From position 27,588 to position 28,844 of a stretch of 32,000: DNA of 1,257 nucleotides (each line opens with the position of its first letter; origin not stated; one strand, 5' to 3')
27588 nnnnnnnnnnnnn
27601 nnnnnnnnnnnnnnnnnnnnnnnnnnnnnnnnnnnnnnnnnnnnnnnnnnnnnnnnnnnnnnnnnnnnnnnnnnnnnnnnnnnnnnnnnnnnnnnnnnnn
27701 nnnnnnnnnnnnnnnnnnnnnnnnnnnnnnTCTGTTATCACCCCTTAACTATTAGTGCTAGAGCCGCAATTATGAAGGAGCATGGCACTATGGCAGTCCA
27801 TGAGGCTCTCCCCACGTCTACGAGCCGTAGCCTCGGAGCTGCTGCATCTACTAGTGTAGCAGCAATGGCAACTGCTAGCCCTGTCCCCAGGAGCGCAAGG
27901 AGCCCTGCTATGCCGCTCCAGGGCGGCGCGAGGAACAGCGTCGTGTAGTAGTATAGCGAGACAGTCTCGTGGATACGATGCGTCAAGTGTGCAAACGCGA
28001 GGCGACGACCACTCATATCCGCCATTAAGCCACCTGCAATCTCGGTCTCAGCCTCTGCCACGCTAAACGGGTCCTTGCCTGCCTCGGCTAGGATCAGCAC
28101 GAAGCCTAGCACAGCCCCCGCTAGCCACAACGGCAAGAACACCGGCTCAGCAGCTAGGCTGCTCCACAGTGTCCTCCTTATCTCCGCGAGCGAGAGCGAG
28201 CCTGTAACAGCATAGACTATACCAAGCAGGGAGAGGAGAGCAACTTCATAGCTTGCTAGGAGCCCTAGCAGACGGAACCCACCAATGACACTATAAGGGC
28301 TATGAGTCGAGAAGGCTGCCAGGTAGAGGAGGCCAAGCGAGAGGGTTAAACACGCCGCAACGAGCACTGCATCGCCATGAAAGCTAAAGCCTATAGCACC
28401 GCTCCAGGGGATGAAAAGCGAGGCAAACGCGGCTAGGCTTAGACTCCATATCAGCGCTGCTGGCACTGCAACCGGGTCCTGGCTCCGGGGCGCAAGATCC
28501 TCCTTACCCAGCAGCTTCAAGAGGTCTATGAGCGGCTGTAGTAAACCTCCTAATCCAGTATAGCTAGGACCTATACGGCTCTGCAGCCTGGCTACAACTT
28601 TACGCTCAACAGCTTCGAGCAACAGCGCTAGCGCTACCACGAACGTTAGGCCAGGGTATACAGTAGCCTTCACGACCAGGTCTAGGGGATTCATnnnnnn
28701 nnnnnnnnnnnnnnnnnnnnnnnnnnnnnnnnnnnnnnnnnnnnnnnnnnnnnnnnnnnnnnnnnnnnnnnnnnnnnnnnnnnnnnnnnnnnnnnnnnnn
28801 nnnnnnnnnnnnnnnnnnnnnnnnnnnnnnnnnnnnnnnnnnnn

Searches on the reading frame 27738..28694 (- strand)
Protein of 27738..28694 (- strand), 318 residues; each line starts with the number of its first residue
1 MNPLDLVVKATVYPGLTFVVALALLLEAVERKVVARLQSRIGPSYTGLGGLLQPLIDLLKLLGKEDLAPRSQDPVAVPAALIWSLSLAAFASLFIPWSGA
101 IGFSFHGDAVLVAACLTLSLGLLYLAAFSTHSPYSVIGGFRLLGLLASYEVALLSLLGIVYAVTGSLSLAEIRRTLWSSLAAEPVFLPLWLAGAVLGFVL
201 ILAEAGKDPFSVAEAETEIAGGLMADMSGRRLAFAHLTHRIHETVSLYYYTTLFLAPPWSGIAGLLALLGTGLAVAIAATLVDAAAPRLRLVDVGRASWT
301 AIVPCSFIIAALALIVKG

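Call 5: search_protein_families(library=pfam, proteins=[window:27738-28694:-], max_evalue=0.01)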
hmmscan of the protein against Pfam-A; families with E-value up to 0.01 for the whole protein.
window:27738-28694:- (318 aa): 1 family
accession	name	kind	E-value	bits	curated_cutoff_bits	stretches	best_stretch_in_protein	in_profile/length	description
PF00146.26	NADHdh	-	3.1e-56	191.4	27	1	18-312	9-296/298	NADH dehydrogenase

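Call 6: search_protein_families(library=ncbifam, proteins=[window:27738-28694:-], max_evalue=0.001)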
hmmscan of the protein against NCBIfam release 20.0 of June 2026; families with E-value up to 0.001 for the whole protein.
window:27738-28694:- (318 aa): 7 families
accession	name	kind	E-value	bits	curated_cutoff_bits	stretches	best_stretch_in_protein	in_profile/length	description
NF004741.0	PRK06076.1-2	equivalog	2.9e-35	122.1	305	1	10-316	24-332/337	NADH-quinone oxidoreductase subunit NuoH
NF040610.1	F420_dehyd_FpoH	exception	5e-26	91.8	475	1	16-315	20-334/339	F420H2 dehydrogenase subunit FpoH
NF004743.0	PRK06076.1-4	equivalog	4.6e-25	88.4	494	1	16-305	24-330/433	NADH-quinone oxidoreductase subunit NuoH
NF004742.0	PRK06076.1-3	equivalog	3.8e-24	85.5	531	1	16-311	33-343/356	NADH-quinone oxidoreductase subunit NuoH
NF004740.0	PRK06076.1-1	equivalog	6.1e-24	85.1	399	1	15-308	21-311/325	NADH-quinone oxidoreductase subunit NuoH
NF004745.0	PRK06076.1-6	equivalog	1.4e-23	83.7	450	1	17-312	25-328/341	NADH-quinone oxidoreductase subunit NuoH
NF004744.0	PRK06076.1-5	equivalog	4e-21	75.5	542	1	24-262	46-283/372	NADH-quinone oxidoreductase subunit NuoH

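Call 24: find_homologous_proteins(query=window:27738-28694:-, max_evalue=1e-10)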
Query window:27738-28694:- (318 aa): 168 proteins with E <= 1e-10 among 8000 candidates; the best 120 are listed.
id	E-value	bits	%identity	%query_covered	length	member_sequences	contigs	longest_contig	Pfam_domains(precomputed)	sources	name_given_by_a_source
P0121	3.0e-185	633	97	100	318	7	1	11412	PF00146.27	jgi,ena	-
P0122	3.8e-137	475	72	96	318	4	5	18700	PF00146.27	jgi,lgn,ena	-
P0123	3.6e-121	423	62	99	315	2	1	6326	PF00146.27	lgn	-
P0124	6.2e-112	392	60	98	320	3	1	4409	PF00146.27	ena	-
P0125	5.8e-93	330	52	100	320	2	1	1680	PF00146.27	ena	-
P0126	2.1e-91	325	54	98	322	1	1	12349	PF00146.27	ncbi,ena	-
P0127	1.7e-88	315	54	94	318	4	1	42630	PF00146.27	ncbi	-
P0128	3.4e-87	311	52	99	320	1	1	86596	PF00146.27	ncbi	-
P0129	4.3e-37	147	36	95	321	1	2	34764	PF00146.27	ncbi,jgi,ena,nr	ncbi:NADH-quinone oxidoreductase subunit H [Candidatus Bathyarchaeota archaeon]|nr:MAG: NADH-quinone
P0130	5.1e-21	94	33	91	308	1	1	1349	PF00146.27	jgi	jgi:NADH-quinone oxidoreductase subunit H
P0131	5.8e-21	94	36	85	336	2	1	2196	PF00146.27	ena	-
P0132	8.7e-20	90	31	90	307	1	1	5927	PF00146.27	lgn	-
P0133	1.5e-19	89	30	93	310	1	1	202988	PF00146.27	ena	-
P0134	2.9e-19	88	35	65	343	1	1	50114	PF00146.27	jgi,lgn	jgi:NADH-quinone oxidoreductase subunit H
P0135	3.1e-19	88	32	87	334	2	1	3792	PF00146.27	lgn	-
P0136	3.9e-19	88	31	87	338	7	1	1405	PF00146.27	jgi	jgi:NADH-quinone oxidoreductase subunit H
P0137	3.3e-18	85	32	88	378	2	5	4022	PF00146.27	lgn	-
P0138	3.6e-18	84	32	71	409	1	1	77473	PF00146.27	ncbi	-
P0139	6.1e-18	84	33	92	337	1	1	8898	PF00146.27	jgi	jgi:NADH-quinone oxidoreductase subunit H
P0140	7.4e-18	83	38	68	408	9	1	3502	PF00146.27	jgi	-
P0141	7.6e-18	83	34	70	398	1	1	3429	PF00146.27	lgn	-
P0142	1.5e-17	82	34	87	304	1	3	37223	PF00146.27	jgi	-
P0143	2.6e-17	82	38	69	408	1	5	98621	PF00146.27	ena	-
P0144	2.6e-17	82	38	69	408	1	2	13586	PF00146.27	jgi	jgi:NADH-quinone oxidoreductase subunit H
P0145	1.1e-16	80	29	97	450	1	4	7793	PF00146.27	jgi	jgi:NADH-quinone oxidoreductase subunit H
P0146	1.1e-16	79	30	87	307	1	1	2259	PF00146.27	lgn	-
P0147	1.4e-16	79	30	87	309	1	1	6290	PF00146.27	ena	-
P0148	1.5e-16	79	30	87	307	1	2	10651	PF00146.27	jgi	-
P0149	2.0e-16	79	30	87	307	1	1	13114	PF00146.27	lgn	-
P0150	2.1e-16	79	37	64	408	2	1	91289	PF00146.27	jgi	jgi:NADH-quinone oxidoreductase subunit H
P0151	2.1e-16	79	30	87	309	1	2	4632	PF00146.27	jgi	jgi:NADH-quinone oxidoreductase subunit H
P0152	2.4e-16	78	36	64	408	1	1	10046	PF00146.27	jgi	jgi:NADH-quinone oxidoreductase subunit H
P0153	2.8e-16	78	30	87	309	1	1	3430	PF00146.27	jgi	jgi:NADH-quinone oxidoreductase subunit H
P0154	2.9e-16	78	32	96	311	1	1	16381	PF00146.27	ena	-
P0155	2.9e-16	78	29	91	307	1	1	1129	PF00146.27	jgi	-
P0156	3.0e-16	78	30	88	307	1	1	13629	PF00146.27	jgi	-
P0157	3.2e-16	78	28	96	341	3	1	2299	PF00146.27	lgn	-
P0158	3.3e-16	78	30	91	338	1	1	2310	PF00146.27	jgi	jgi:NADH-quinone oxidoreductase subunit H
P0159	3.4e-16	78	30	87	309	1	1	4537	PF00146.27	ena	-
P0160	3.6e-16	78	30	87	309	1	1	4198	PF00146.27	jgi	-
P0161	3.8e-16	78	29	92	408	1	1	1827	PF00146.27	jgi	jgi:NADH-quinone oxidoreductase subunit H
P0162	3.9e-16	78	30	87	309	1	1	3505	PF00146.27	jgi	-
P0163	4.2e-16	78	29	91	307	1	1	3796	PF00146.27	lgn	-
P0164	4.6e-16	77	30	87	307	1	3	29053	PF00146.27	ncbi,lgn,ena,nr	ncbi:MAG: complex I subunit 1 family protein [bacterium]|nr:NADH-quinone oxidoreductase subunit H [b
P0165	4.7e-16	77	36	69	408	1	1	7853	PF00146.27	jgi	jgi:NADH-quinone oxidoreductase subunit H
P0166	5.3e-16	77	36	69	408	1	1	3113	PF00146.27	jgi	jgi:NADH-quinone oxidoreductase subunit H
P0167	5.4e-16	77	30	87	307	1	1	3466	PF00146.27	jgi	-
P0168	5.4e-16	77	36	69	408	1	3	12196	PF00146.27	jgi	jgi:NADH-quinone oxidoreductase subunit H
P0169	5.5e-16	77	30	87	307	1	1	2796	PF00146.27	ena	-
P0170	5.8e-16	77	30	88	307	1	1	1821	PF00146.27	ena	-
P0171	6.4e-16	77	36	69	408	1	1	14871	PF00146.27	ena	-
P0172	6.7e-16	77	29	87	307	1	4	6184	PF00146.27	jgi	-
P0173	7.8e-16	77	37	68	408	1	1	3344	PF00146.27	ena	-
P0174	8.3e-16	77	30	87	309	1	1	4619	PF00146.27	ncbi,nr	ncbi:NADH-quinone oxidoreductase subunit H [bacterium]|nr:NADH-quinone oxidoreductase subunit H [bac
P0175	8.3e-16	77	30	87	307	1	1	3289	PF00146.27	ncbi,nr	ncbi:MAG: NADH-quinone oxidoreductase subunit H [Atribacteria sp.]|nr:NADH-quinone oxidoreductase su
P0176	9.1e-16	77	36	69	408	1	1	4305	PF00146.27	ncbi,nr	ncbi:MAG TPA: complex I subunit 1 family protein [Candidatus Acidoferrales bacterium]|nr:complex I s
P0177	9.3e-16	76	30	87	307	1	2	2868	PF00146.27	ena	-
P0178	9.5e-16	76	30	87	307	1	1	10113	PF00146.27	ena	-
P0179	9.5e-16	76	30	87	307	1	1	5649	PF00146.27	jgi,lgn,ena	-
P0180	9.5e-16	76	29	87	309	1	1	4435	PF00146.27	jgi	-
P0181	9.7e-16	76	29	87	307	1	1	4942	PF00146.27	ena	-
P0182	9.9e-16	76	30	87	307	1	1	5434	PF00146.27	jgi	-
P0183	1.0e-15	76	29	87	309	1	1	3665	PF00146.27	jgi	-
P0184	1.1e-15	76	30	92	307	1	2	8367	PF00146.27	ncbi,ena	-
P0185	1.1e-15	76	29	85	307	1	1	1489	PF00146.27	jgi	-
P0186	1.1e-15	76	36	69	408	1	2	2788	PF00146.27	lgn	-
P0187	1.1e-15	76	36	69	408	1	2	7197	PF00146.27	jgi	-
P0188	1.1e-15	76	32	72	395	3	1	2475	PF00146.27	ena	-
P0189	1.1e-15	76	30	87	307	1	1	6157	PF00146.27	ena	-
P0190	1.1e-15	76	30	87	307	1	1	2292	PF00146.27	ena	-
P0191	1.1e-15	76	30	87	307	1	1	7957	PF00146.27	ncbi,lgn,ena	-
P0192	1.1e-15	76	29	87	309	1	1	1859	PF00146.27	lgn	-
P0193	1.1e-15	76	29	88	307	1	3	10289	PF00146.27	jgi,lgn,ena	-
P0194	1.2e-15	76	29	87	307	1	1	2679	PF00146.27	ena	-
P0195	1.3e-15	76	29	88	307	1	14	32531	PF00146.27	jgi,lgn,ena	-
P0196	1.3e-15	76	30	87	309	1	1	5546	PF00146.27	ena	-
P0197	1.4e-15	76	29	87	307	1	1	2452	PF00146.27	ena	-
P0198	1.4e-15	76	30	87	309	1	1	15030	PF00146.27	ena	-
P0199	1.4e-15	76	30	87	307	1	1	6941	PF00146.27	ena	-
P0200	1.4e-15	76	29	88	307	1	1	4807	PF00146.27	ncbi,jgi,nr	ncbi:MAG TPA: NADH-quinone oxidoreductase subunit H [Candidatus Atribacteria bacterium]|nr:NADH-quin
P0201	1.4e-15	76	30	87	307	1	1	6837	PF00146.27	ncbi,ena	-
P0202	1.4e-15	76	29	87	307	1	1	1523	PF00146.27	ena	-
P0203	1.5e-15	76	30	87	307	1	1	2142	PF00146.27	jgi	jgi:NADH-quinone oxidoreductase subunit H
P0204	1.5e-15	76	29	88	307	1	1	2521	PF00146.27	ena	-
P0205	1.5e-15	76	29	87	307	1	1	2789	PF00146.27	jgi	-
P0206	1.5e-15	76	37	64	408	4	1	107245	PF00146.27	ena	-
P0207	1.5e-15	76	30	87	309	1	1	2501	PF00146.27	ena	-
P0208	1.6e-15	76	31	90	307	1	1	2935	PF00146.27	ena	-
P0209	1.6e-15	76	29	87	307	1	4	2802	PF00146.27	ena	-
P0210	1.6e-15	76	30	98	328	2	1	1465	PF00146.27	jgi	jgi:NADH-quinone oxidoreductase subunit H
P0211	1.7e-15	76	30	87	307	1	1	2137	PF00146.27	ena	-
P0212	1.8e-15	76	29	87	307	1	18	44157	PF00146.27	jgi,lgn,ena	-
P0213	1.8e-15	76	30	87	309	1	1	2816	PF00146.27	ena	-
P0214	1.9e-15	75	29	87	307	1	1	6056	PF00146.27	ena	-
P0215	1.9e-15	75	36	69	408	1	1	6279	PF00146.27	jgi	jgi:NADH-quinone oxidoreductase subunit H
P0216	1.9e-15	75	30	88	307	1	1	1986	PF00146.27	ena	-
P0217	2.0e-15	75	36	69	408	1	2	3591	PF00146.27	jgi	jgi:NADH-quinone oxidoreductase subunit H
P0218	2.0e-15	75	30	96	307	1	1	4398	PF00146.27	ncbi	-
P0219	2.0e-15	75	31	90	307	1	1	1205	PF00146.27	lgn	-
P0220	2.1e-15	75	30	87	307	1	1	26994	PF00146.27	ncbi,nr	ncbi:NADH-quinone oxidoreductase subunit H [bacterium]|nr:NADH-quinone oxidoreductase subunit H [bac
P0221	2.1e-15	75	29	88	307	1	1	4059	PF00146.27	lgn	-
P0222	2.2e-15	75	29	87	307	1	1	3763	PF00146.27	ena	-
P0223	2.3e-15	75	29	87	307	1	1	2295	PF00146.27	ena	-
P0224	2.3e-15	75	29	87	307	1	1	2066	PF00146.27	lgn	-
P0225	2.3e-15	75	30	87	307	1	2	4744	PF00146.27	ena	-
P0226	2.3e-15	75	29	87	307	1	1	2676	PF00146.27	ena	-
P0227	2.4e-15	75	29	87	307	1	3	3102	PF00146.27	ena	-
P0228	2.5e-15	75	36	64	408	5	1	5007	PF00146.27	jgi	jgi:NADH-quinone oxidoreductase subunit H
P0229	2.5e-15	75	36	69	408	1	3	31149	PF00146.27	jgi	jgi:NADH-quinone oxidoreductase subunit H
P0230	2.9e-15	75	29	87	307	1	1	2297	PF00146.27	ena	-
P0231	2.9e-15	75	29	87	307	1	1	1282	PF00146.27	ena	-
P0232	3.3e-15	75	29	87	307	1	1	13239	PF00146.27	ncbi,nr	ncbi:MAG: NADH-quinone oxidoreductase subunit H [Candidatus Atribacteria bacterium]|nr:NADH-quinone 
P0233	3.5e-15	75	37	64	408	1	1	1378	PF00146.27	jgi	jgi:NADH-quinone oxidoreductase subunit H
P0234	3.6e-15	75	30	87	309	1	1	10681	PF00146.27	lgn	-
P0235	3.8e-15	74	29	90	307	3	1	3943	PF00146.27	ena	-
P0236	5.2e-15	74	37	64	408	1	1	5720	PF00146.27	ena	-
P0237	5.6e-15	74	29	87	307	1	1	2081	PF00146.27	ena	-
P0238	5.8e-15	74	29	88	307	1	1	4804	PF00146.27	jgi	-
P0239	5.8e-15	74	37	71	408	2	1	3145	PF00146.27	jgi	-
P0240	5.8e-15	74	29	87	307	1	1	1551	PF00146.27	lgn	-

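Call 25: find_encoding_contigs(protein=P0129, flank=10000, max_places=1)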
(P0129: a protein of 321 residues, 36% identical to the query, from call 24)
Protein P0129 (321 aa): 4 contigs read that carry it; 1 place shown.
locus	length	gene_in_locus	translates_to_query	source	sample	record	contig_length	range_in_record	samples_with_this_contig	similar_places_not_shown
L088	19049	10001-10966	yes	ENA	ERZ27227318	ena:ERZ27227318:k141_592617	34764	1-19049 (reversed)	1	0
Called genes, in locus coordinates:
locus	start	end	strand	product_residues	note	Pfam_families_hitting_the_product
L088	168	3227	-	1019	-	PF00496:SBP_bac_5, PF07705:CARDB (weak), PF00963:Cohesin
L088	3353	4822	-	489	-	PF00662:Proton_antipo_N (weak), PF00361:Proton_antipo_M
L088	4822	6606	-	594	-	PF00662:Proton_antipo_N, PF00361:Proton_antipo_M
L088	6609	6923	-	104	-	PF00420:Oxidored_q2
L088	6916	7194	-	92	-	-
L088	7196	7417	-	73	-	PF00499:Oxidored_q3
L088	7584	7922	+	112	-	PF00507:Oxidored_q4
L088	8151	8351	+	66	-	PF01058:Oxidored_q6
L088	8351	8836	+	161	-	PF00329:Complex1_30kDa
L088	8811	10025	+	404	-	PF00374:NiFeSe_Hases, PF00346:Complex1_49kDa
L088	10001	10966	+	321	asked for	PF00146:NADHdh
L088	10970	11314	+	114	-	PF00037:Fer4, PF12837:Fer4_6, PF13237:Fer4_10, PF14697:Fer4_21, PF12838:Fer4_7, PF13187:Fer4_9, PF00037:Fer4, PF12838:Fer4_7 (weak), +7 more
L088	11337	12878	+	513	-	PF00037:Fer4 (weak), PF04422:FrhB_FdhB_N, PF04432:FrhB_FdhB_C, PF00571:CBS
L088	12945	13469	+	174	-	PF09515:Thia_YuaJ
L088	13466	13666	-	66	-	-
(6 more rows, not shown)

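Call 26: search_solved_structures(query=window:27738-28694:-, max_evalue=0.001)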
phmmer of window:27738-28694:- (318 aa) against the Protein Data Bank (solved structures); distinct sequences matched with E-value up to 0.001: 37.
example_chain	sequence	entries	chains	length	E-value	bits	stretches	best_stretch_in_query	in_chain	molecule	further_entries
6cfw_M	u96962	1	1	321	8.5e-21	78.2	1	18-314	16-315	Mbh13 NADH dehydrogenase subunit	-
5lnk_H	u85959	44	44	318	2.6e-18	70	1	19-308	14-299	Mitochondrial complex I, ND1 subunit | NADH-ubiquinone oxidoreductase chain 1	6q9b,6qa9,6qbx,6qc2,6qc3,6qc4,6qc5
6h8k_1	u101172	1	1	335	3.8e-18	69.5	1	22-238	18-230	NADH-ubiquinone oxidoreductase chain 1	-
7zm7_1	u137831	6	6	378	4e-18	69.4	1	21-237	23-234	NADH-ubiquinone oxidoreductase chain 1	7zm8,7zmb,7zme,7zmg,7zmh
7a23_H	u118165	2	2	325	4.2e-18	69.3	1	19-266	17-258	Nad1m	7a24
6gcs_1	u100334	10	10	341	4.3e-18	69.3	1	22-238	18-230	ND1 SUBUNIT (NU1M) | Subunit NU1M of NADH:Ubiquinone Oxidoreductase (Complex I) | NADH-ubiquinone oxidoreductase chain 1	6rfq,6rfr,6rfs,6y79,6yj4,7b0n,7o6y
8b9z_H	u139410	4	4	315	7.1e-18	68.6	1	20-238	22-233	NADH-ubiquinone oxidoreductase chain 1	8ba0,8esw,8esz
7aqq_H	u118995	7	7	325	1e-17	68.1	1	19-266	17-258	NADH-ubiquinone oxidoreductase chain 1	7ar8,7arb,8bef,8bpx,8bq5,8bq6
7ar7_H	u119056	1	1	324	1.1e-17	68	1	19-266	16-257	NADH-ubiquinone oxidoreductase chain 1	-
5gpn_e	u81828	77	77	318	1.4e-17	67.6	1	19-309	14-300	NADH-ubiquinone oxidoreductase chain 1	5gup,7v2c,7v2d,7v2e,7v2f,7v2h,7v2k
6g2j_H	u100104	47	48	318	1.5e-17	67.5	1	18-308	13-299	NADH-ubiquinone oxidoreductase chain 1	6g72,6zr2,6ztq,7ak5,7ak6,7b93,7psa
5lc5_H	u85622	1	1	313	1.5e-17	67.5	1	19-306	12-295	NADH-ubiquinone oxidoreductase chain 1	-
8ud1_1H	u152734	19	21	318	1.9e-17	67.2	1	19-309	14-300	NADH-ubiquinone oxidoreductase chain 1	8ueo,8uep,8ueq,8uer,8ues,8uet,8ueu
5ldw_H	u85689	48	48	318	2e-17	67.1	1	20-306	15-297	NADH-ubiquinone oxidoreductase chain 1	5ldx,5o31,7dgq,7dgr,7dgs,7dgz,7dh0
9w2u_H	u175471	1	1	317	2e-17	67.1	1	20-306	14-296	NADH-ubiquinone oxidoreductase chain 1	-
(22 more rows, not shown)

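Call 68: find_related_loci(query=A6, collection=metagenome_contigs, flank=10000)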
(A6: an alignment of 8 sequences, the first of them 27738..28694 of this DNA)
Query A6 (318 aa) in metagenome_contigs; peptide patterns used: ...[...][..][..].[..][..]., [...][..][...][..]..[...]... (x = any residue, [..] = any of these).
600 stretches matched a pattern (row limit reached: there are more); 560 encode a relative of the query (tblastn E <= 1e-3); the best 80 are kept; 80 distinct loci.
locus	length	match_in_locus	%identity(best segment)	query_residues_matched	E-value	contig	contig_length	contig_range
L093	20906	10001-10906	33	4-299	3e-49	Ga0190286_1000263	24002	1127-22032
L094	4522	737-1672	36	2-313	9e-43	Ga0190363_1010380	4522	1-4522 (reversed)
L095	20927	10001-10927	36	12-318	1e-39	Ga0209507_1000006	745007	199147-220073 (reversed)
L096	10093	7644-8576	34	7-317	5e-40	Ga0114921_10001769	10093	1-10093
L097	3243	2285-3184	33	12-318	5e-40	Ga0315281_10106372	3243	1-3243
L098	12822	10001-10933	35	12-316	1e-39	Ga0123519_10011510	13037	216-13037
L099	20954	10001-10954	32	1-318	5e-39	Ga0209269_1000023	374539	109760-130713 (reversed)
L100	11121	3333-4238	34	4-316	6e-39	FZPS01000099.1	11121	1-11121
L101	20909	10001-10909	34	12-308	3e-38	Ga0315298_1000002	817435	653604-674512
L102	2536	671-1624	32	1-318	6e-38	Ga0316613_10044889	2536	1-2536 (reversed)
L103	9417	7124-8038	35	4-308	1e-37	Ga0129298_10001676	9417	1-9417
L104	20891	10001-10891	35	1-300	7e-38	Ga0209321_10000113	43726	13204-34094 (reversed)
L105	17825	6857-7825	34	1-306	7e-38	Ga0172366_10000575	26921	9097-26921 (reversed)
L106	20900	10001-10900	32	12-318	5e-37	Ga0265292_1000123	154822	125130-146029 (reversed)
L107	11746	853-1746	33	7-304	1e-36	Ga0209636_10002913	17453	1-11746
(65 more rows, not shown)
